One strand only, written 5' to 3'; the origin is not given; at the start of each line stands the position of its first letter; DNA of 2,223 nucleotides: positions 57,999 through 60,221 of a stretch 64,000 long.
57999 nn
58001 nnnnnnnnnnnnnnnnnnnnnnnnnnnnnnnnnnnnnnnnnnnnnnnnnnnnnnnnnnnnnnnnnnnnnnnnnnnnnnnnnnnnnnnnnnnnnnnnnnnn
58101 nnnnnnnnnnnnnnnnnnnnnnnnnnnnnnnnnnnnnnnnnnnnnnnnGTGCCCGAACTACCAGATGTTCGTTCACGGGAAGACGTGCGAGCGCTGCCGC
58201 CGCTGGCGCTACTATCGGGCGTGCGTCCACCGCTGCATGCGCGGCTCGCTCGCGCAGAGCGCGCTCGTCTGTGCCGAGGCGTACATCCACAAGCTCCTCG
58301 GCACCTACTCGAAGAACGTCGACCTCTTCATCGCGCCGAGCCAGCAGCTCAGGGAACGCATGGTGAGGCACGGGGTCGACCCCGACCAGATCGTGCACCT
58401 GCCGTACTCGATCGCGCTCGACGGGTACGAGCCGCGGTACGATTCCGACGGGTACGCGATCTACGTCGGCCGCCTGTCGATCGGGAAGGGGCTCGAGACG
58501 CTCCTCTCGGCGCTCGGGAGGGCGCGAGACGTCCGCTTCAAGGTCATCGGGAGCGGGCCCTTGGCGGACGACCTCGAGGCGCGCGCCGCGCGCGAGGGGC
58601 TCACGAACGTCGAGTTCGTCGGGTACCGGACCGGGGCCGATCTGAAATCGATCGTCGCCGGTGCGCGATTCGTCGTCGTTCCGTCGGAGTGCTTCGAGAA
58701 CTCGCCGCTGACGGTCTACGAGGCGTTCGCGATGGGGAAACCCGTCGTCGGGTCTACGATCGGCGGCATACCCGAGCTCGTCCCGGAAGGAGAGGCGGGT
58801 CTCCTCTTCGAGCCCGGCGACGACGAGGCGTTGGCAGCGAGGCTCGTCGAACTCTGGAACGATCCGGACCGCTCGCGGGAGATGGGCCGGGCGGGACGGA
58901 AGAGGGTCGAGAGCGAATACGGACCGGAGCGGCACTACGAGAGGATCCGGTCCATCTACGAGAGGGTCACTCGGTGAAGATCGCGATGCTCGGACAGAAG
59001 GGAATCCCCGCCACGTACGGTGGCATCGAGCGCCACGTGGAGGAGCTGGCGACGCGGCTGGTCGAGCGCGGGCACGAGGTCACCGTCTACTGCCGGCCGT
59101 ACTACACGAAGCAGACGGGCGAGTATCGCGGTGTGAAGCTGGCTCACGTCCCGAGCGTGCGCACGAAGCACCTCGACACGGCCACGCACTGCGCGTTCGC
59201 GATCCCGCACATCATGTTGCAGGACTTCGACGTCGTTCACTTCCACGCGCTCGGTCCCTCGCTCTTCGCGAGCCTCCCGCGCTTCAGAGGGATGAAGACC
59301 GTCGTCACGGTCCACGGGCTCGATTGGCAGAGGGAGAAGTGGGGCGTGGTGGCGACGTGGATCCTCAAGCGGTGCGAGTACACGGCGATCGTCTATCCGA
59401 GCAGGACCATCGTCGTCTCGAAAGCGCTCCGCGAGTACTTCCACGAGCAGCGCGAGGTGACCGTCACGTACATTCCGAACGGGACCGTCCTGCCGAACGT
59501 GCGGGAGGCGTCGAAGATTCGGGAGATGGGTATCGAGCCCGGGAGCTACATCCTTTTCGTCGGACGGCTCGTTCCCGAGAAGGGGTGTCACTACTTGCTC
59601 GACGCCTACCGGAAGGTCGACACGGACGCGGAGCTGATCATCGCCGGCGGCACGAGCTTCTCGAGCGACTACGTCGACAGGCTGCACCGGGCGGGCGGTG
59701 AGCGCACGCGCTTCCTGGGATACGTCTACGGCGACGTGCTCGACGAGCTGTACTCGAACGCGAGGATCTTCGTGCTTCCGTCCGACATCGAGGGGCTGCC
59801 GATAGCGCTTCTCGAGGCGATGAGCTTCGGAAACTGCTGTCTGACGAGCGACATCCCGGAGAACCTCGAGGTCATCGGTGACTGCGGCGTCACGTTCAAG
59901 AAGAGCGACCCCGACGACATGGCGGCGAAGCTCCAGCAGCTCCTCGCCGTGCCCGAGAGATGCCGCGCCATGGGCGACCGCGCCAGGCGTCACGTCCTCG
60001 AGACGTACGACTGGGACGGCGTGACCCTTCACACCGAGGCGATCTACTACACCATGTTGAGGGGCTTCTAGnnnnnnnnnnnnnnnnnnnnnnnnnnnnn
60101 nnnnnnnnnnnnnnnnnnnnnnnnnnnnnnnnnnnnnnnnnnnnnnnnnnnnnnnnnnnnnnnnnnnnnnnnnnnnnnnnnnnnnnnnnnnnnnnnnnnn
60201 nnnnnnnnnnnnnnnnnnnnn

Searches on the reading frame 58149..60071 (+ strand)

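Call 11: search_protein_families(library=pfam, proteins=[window:58149-60071:+], max_evalue=0.0001)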
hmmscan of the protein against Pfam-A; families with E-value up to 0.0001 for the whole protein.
window:58149-60071:+ (640 aa): 6 families
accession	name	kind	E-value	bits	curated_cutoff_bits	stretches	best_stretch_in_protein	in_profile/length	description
PF00534.26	Glycos_transf_1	-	9.6e-32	110.3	26.4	1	465-614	15-171/172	Glycosyl transferases group 1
PF13692.12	Glyco_trans_1_4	-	3.1e-29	102.5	27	1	467-600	3-141/142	Glycosyl transferases group 1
PF13439.12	Glyco_transf_4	-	5e-23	82.4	28.5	1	290-445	1-165/170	Glycosyltransferase Family 4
PF13579.12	Glyco_trans_4_4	-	2e-18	67.6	29.7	1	291-445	1-158/158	Glycosyl transferase 4-like domain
PF13524.12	Glyco_trans_1_2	-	8.2e-09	36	25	1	497-623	18-136/144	Glycosyl transferase-like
PF09314.17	DUF1972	-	3.2e-08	33.8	25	1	278-446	4-185/186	Domain of unknown function (DUF1972)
